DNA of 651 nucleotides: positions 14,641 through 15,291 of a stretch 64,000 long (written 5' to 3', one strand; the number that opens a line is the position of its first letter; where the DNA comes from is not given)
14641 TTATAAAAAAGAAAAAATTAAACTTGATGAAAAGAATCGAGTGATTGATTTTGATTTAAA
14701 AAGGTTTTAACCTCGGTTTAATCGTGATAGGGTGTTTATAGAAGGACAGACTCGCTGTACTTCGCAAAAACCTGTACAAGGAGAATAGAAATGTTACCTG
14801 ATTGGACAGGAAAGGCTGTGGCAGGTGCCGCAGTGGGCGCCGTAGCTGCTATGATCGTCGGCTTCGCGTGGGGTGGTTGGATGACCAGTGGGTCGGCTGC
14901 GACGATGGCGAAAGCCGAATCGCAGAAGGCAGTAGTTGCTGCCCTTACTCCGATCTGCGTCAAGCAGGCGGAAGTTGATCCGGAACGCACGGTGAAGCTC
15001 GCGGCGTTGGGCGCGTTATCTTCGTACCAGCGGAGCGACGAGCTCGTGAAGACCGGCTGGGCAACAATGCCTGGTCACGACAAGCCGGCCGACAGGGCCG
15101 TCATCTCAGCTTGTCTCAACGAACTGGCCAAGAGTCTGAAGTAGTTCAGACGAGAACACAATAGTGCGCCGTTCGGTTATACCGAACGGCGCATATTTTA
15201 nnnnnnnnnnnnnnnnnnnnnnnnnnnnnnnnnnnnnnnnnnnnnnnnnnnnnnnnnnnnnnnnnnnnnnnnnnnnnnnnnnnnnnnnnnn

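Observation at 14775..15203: Second GC-rich single-gene cassette: orphan 117-aa protein with Gly/Ala-zipper TM helix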

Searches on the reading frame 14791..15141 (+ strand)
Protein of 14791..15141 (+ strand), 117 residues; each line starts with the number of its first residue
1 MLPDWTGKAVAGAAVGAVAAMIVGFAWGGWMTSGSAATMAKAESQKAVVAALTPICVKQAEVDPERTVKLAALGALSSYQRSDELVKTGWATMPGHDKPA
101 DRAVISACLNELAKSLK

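Call 5: search_protein_families(library=pfam, proteins=[window:14791-15141:+], max_evalue=1)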
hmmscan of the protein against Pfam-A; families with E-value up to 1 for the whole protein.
window:14791-15141:+ (117 aa): 1 family
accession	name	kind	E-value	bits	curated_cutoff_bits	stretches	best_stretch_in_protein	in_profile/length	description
PF25018.1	HEAT_IPO9_c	-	0.14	12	27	1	29-82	137-190/264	Importin-9 central HEAT repeats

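Call 6: search_protein_families(library=ncbifam, proteins=[window:14791-15141:+], max_evalue=10)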
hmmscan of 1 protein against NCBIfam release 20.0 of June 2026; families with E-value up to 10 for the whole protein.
window:14791-15141:+ (117 aa): 0 families

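Call 7: find_homologous_proteins(query=window:14791-15141:+, max_evalue=0.01)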
Query window:14791-15141:+ (117 aa): 287 proteins with E <= 0.01 among 758 candidates; the best 120 are listed.
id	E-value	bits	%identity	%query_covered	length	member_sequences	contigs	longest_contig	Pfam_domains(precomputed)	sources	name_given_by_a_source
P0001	7.7e-68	243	100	100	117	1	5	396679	-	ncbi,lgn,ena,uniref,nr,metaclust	ncbi:hypothetical protein A2837_00930 [Candidatus Kaiserbacteria bacterium RIFCSPHIGHO2_01_FULL_46_2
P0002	3.1e-52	193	79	100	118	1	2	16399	-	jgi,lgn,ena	-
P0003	9.5e-41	156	66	98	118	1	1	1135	-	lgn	-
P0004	2.8e-35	139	62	99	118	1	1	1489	-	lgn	-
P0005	4.3e-27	112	55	83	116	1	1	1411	-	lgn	-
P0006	1.3e-26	111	51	96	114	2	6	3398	-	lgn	-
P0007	2.5e-25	107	50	95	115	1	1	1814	-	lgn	-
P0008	3.8e-25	106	56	67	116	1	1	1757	-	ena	-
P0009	4.4e-24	103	47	99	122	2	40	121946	-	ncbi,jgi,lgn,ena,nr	ncbi:hypothetical protein A3H65_00780 [Candidatus Giovannonibacteria bacterium RIFCSPLOWO2_02_FULL_4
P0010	1.5e-23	101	50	95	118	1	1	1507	-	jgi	jgi:hypothetical protein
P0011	2.6e-23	100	48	98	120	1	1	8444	-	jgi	jgi:hypothetical protein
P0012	3.8e-23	100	52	97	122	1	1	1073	-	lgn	-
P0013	1.9e-22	97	55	79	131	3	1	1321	-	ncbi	-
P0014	2.0e-22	97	44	97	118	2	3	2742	-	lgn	-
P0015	2.2e-22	97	51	85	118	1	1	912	-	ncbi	-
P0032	3.1e-21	93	44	95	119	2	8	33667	-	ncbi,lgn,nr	ncbi:MAG: hypothetical protein HYU51_15435 [Candidatus Rokubacteria bacterium]|nr:hypothetical prote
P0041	5.3e-21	93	48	91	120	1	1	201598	-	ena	-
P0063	3.3e-20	90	47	99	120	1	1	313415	-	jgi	jgi:hypothetical protein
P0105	3.3e-19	87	43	95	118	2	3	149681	-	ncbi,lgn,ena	-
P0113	4.6e-19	86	49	84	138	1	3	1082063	-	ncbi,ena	-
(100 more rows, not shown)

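Call 8: search_protein_families(library=phrogs, proteins=[window:14791-15141:+], max_evalue=10)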
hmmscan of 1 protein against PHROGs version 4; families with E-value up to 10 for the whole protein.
window:14791-15141:+ (117 aa): 0 families

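Call 9: search_protein_families(library=padloc, proteins=[window:14791-15141:+], max_evalue=10)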
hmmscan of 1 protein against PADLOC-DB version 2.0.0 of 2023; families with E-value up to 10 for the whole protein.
window:14791-15141:+ (117 aa): 0 families

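Call 14: find_encoding_contigs(protein=P0002, flank=8000, max_places=4)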
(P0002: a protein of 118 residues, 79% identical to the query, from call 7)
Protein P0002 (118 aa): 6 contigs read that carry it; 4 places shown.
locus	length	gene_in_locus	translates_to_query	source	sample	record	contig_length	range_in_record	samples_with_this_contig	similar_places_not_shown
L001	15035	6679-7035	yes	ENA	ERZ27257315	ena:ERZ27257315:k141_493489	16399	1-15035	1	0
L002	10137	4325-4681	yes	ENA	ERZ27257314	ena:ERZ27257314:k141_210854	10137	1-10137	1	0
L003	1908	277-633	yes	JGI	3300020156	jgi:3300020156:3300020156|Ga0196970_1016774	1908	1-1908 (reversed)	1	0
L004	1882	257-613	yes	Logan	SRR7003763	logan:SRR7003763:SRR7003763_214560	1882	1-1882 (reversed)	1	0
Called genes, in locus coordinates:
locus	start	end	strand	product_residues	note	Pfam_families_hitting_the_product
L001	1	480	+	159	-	?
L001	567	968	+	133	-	-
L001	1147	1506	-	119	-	-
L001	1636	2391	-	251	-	-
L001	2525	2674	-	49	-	PF26273:Gly_zipper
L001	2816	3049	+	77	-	-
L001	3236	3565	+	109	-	PF01906:YbjQ_1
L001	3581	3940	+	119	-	-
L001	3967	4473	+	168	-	PF03724:META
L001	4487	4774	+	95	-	PF18893:DUF5652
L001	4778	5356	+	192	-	PF10648:Gmad2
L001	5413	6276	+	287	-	PF10672:Methyltrans_SAM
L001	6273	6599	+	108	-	PF01035:DNA_binding_1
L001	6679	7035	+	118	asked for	-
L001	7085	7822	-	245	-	PF13489:Methyltransf_23, PF13847:Methyltransf_31, PF08241:Methyltransf_11, PF08242:Methyltransf_12, PF13649:Methyltransf_25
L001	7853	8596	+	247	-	PF08032:SpoU_sub_bind (weak), PF00588:SpoU_methylase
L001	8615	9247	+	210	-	PF13462:Thioredoxin_4, PF01323:DSBA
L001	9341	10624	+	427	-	PF13535:ATP-grasp_4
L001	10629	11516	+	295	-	PF08443:RimK, PF02955:GSH-S_ATP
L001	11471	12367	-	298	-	PF02655:ATP-grasp_3 (faint), PF08443:RimK, PF02955:GSH-S_ATP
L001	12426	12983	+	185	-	-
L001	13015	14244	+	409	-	PF00232:Glyco_hydro_1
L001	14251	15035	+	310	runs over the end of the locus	-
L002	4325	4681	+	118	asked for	-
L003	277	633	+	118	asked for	-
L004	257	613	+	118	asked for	-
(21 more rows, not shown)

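Call 15: find_encoding_contigs(protein=P0009, flank=6000, max_places=4)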
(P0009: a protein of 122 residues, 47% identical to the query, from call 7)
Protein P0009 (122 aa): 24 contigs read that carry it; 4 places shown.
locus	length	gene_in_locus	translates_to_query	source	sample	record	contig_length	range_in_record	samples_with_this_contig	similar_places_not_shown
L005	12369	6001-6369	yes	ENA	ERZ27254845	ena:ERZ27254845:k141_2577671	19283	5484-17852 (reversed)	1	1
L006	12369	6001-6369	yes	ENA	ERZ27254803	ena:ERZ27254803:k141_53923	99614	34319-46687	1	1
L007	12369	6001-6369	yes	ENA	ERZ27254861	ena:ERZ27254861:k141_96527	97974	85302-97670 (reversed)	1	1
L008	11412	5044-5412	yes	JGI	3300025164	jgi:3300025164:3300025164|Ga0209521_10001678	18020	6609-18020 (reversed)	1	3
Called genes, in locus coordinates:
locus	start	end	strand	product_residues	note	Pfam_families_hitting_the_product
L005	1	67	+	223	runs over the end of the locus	PF13483:Lactamase_B_3, PF12706:Lactamase_B_2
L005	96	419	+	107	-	PF09685:MamF_MmsF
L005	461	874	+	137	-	-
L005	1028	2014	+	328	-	-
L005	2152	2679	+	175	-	PF27226:AF_1845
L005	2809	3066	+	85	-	-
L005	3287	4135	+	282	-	PF01464:SLT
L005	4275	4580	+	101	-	-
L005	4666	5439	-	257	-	PF13365:Trypsin_2 (weak)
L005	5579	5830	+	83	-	PF04014:MazE_antitoxin (faint)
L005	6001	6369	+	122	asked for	-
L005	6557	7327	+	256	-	PF06044:DpnI, PF17726:DpnI_C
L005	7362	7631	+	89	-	-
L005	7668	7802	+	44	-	-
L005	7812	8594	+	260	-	PF01381:HTH_3, PF12844:HTH_19, PF13560:HTH_31, PF13274:SocA_Panacea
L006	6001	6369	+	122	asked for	-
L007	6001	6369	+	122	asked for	-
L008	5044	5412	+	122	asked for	-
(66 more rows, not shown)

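Call 17: find_encoding_contigs(protein=P0113, flank=6000, max_places=3)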
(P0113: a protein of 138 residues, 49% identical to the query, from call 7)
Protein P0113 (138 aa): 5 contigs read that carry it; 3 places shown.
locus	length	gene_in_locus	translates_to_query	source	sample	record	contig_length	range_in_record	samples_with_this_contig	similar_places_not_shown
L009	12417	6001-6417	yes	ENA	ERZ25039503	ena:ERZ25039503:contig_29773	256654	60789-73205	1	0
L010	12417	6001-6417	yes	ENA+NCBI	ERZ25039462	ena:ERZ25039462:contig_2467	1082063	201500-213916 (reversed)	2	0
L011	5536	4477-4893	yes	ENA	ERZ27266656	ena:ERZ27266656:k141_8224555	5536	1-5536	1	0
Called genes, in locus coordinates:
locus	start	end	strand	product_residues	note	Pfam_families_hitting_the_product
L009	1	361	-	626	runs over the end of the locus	PF06480:FtsH_ext (faint), PF00004:AAA, PF17862:AAA_lid_3, PF01434:Peptidase_M41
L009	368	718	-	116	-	-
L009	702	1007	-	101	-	PF09723:Zn_ribbon_8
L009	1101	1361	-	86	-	-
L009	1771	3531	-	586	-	PF00989:PAS, PF13188:PAS_8 (weak), PF08448:PAS_4, PF13426:PAS_9, PF02518:HATPase_c, PF00072:Response_reg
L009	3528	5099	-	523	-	PF03705:CheR_N, PF01739:CheR, PF00989:PAS, PF08448:PAS_4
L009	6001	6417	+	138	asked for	-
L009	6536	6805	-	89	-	PF14522:Cytochrome_C7 (faint), PF14537:Cytochrom_c3_2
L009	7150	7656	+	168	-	PF01475:FUR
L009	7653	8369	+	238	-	PF02742:Fe_dep_repr_C, PF04023:FeoA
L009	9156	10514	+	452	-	PF07670:Gate, PF07664:FeoB_C, PF07670:Gate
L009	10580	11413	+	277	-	PF03239:FTR1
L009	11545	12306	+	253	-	PF00440:TetR_N, PF16859:TetR_C_11, PF14246:TetR_C_7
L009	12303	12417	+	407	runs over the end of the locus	PF25973:BSH_CzcB, PF25881:HH_YBHG, PF25954:Beta-barrel_RND_2, PF25990:Beta-barrel_YknX (weak)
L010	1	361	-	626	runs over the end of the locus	PF06480:FtsH_ext (faint), PF00004:AAA, PF17862:AAA_lid_3, PF01434:Peptidase_M41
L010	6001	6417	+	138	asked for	-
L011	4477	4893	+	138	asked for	-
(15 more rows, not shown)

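Call 18: find_encoding_contigs(protein=P0032, flank=6000, max_places=3)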
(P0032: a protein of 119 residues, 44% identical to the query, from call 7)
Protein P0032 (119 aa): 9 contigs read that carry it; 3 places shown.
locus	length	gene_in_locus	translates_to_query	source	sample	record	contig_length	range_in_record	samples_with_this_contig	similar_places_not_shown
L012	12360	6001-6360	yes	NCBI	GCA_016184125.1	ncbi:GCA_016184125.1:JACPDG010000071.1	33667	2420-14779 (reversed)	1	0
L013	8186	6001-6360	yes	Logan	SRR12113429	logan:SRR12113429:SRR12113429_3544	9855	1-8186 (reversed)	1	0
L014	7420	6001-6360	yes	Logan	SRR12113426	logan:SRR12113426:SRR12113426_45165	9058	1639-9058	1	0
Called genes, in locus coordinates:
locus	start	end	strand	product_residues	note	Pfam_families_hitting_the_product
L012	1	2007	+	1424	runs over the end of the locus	PF05170:AsmA (weak), PF05359:DUF748, PF13116:YhdP (faint), PF27051:TamB_N (faint), PF04357:TamB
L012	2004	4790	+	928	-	PF08478:POTRA_1 (faint), PF08479:POTRA_2 (faint), PF07244:POTRA, PF24806:DUF7706 (faint), PF07244:POTRA, PF01103:Omp85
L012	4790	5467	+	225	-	-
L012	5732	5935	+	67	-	-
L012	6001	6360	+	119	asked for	-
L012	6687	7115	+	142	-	PF00072:Response_reg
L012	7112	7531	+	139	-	PF00072:Response_reg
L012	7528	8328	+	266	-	PF02358:Trehalose_PPase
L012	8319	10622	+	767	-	PF00982:Glyco_transf_20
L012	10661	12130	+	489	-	PF00672:HAMP, PF26769:HAMP_PhoQ (weak), PF00512:HisKA, PF02518:HATPase_c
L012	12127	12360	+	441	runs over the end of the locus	PF00072:Response_reg, PF00158:Sigma54_activat, PF14532:Sigma54_activ_2, PF07728:AAA_5, PF25601:AAA_lid_14, PF02954:HTH_8 (weak)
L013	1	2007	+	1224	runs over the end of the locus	?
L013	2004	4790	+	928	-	PF08478:POTRA_1 (faint), PF08479:POTRA_2 (faint), PF07244:POTRA, PF24806:DUF7706 (faint), PF07244:POTRA, PF01103:Omp85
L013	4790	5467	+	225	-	-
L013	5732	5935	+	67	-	-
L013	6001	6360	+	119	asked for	-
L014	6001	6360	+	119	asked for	-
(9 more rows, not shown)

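Call 19: predict_structure(alignment_id=A1)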
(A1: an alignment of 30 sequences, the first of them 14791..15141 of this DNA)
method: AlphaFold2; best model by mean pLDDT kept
length: 117 residues; sequences in the alignment: 30
mean_pLDDT: 71.4   pTM: 0.51
mean pLDDT of the five models: 71.4, 63.6, 62.2, 59.9, 59.2
residues with pLDDT >= 90: 0; 70-90: 70; 50-70: 33; < 50: 14
segments of 3 or more residues with pLDDT < 50: 1-3, 7-9, 26-29
pLDDT, mean of each block of 10 residues (from residue 1): 47 50 50 56 76 85 87 86 84 72 85 80
secondary structure, 60 per line:
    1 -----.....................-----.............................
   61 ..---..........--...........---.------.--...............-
elements in order: H6-26 H32-62 H66-75 H78-88 H102-116

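Call 20: find_encoding_contigs(protein=P0063, flank=6000, max_places=2)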
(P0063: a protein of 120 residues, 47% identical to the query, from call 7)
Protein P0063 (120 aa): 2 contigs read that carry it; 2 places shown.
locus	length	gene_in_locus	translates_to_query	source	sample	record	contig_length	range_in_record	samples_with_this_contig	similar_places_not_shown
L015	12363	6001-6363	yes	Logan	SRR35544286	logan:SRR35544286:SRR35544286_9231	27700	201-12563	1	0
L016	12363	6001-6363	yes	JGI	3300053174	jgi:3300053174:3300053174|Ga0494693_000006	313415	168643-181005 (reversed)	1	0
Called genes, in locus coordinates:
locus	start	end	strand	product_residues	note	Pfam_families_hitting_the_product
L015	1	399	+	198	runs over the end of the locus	?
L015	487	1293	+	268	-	PF00497:SBP_bac_3, PF10613:Lig_chan-Glu_bd (weak)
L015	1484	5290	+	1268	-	PF01339:CheB_methylest, PF08448:PAS_4 (faint), PF03705:CheR_N, PF01739:CheR, PF00989:PAS (faint), PF00512:HisKA, PF02518:HATPase_c, PF00072:Response_reg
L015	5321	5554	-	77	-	-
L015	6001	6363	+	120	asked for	-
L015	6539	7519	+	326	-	PF03401:TctC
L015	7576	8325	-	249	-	PF12697:Abhydrolase_6, PF00561:Abhydrolase_1 (faint), PF12146:Hydrolase_4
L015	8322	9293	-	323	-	PF03401:TctC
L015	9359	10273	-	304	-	PF08450:SGL, PF01436:NHL (faint)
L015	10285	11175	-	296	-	PF08450:SGL, PF03088:Str_synth (faint)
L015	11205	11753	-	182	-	PF02627:CMD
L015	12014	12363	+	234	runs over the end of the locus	PF00392:GntR, PF14502:HTH_41 (weak), PF07702:UTRA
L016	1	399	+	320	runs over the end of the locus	PF13379:NMT1_2, PF09084:NMT1, PF12974:Phosphonate-bd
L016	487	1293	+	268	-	PF00497:SBP_bac_3, PF10613:Lig_chan-Glu_bd (weak)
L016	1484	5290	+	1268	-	PF01339:CheB_methylest, PF08448:PAS_4 (faint), PF03705:CheR_N, PF01739:CheR, PF00989:PAS (faint), PF00512:HisKA, PF02518:HATPase_c, PF00072:Response_reg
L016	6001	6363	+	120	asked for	-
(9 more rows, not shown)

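Call 21: find_encoding_contigs(protein=P0041, flank=6000, max_places=2)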
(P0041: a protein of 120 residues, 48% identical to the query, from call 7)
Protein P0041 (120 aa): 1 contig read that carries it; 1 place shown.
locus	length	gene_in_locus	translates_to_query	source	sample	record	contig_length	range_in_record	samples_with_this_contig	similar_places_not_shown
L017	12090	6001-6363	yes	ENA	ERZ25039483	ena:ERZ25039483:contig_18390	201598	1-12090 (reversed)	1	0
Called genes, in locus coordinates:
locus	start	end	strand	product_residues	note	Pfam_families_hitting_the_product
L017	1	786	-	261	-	PF13505:OMP_b-brl, PF01389:OmpA_membrane (weak)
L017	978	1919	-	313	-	PF06325:PrmA, PF05175:MTS, PF13489:Methyltransf_23 (weak), PF13649:Methyltransf_25, PF13847:Methyltransf_31 (weak)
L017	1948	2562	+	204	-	PF01814:Hemerythrin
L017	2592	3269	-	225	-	PF03734:YkuD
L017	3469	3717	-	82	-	PF02195:ParB_N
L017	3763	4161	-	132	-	PF00188:CAP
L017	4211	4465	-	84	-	PF01381:HTH_3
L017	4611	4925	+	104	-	-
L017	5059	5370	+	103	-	PF09650:PHA_gran_rgn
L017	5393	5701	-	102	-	-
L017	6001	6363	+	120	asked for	-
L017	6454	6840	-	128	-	PF03330:DPBB_1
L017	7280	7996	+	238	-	-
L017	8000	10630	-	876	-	PF00580:UvrD-helicase, PF13245:AAA_19, PF13604:AAA_30 (weak), PF00580:UvrD-helicase, PF13361:UvrD_C, PF13538:UvrD_C_2 (faint)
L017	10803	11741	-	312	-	PF00795:CN_hydrolase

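Call 22: find_encoding_contigs(protein=P0105, flank=6000, max_places=2)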
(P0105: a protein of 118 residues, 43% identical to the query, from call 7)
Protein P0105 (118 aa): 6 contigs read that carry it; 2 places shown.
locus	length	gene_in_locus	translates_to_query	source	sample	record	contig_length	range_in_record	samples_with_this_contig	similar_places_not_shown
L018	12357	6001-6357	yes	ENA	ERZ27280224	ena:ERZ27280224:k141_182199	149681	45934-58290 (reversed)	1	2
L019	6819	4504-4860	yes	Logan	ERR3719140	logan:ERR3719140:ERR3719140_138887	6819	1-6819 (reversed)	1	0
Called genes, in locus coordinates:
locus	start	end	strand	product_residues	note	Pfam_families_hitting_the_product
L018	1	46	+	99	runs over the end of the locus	-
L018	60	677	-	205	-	PF02798:GST_N, PF13417:GST_N_3, PF13409:GST_N_2, PF00043:GST_C, PF13410:GST_C_2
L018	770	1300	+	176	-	PF07087:DUF1353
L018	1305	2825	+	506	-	PF01979:Amidohydro_1, PF07969:Amidohydro_3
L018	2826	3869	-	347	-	PF00682:HMGL-like, PF07836:DmpG_comm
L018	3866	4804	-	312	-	PF01118:Semialdhyde_dh, PF09290:AcetDehyd-dimer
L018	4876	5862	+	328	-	PF00561:Abhydrolase_1, PF12146:Hydrolase_4, PF12697:Abhydrolase_6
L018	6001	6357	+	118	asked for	-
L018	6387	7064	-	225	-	PF01135:PCMT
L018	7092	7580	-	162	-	PF05899:Cupin_3 (weak), PF07883:Cupin_2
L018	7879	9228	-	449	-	PF13449:Phytase-like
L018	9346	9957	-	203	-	PF01243:PNPOx_N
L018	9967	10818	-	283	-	PF00528:BPD_transp_1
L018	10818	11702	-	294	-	PF00528:BPD_transp_1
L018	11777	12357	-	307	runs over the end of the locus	PF12974:Phosphonate-bd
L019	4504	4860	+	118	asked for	-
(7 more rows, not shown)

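Call 24: search_protein_representatives(alignment_id=A1)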
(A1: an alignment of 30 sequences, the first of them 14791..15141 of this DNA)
Query: 30 sequences, 117 profile positions. Proteins with E-value up to 0.001 (for the whole library): 2426; up to 1e-10: 1349; up to 1e-30: 99. The best 150 are listed.
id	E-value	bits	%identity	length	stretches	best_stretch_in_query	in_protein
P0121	2.7e-54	198.0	-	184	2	28-115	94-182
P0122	4.5e-43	161.8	-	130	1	5-115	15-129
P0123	7.8e-41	154.6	-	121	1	2-115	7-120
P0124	8.2e-41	154.5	-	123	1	2-115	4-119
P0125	7.9e-40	151.4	-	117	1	6-115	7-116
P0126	1.2e-39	150.8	-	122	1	2-115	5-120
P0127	1.9e-39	150.1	-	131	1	7-115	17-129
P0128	2.9e-39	149.5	-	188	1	1-115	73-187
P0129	3.5e-39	149.3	-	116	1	1-115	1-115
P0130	5.1e-39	148.8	-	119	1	6-116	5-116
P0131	5.8e-39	148.6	-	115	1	4-115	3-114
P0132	6.4e-39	148.4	-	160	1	8-114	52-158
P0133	3.7e-38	146.0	-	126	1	3-113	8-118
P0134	5.7e-38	145.4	-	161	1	6-114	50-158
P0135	9.8e-38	144.6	-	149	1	1-115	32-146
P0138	5.7e-37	142.2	-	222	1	9-115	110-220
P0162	1.6e-34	134.3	-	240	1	9-115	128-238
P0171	3.7e-34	133.1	-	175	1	6-115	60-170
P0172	3.8e-34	133.0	-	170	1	1-105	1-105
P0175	7.9e-34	132.0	-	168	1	1-115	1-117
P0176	1.0e-33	131.7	-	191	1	6-115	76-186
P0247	4.8e-29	116.6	-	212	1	9-113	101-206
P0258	1.0e-28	115.5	-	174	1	4-114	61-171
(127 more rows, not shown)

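Call 25: search_solved_structures(query=A1, max_evalue=10)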
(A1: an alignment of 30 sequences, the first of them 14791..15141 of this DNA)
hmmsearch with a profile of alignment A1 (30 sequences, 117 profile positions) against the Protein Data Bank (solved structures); distinct sequences matched with E-value up to 10: 6.
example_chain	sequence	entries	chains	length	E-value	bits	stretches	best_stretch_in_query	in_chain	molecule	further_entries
6hfb_A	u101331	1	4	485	0.85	12.6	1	10-35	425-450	Uncharacterized protein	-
4mlb_A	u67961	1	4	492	0.87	12.5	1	10-35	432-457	PF0708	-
3w4t_A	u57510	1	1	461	1.1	12.2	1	10-35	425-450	Putative uncharacterized protein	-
3vvn_A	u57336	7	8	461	1.3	12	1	10-35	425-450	Putative uncharacterized protein | MOP transporter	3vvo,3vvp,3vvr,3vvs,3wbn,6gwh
6fhz_A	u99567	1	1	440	1.4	11.8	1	10-33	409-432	Putative MOP flippase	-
1fhe_A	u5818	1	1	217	1.7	11.6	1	50-96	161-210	GLUTATHIONE TRANSFERASE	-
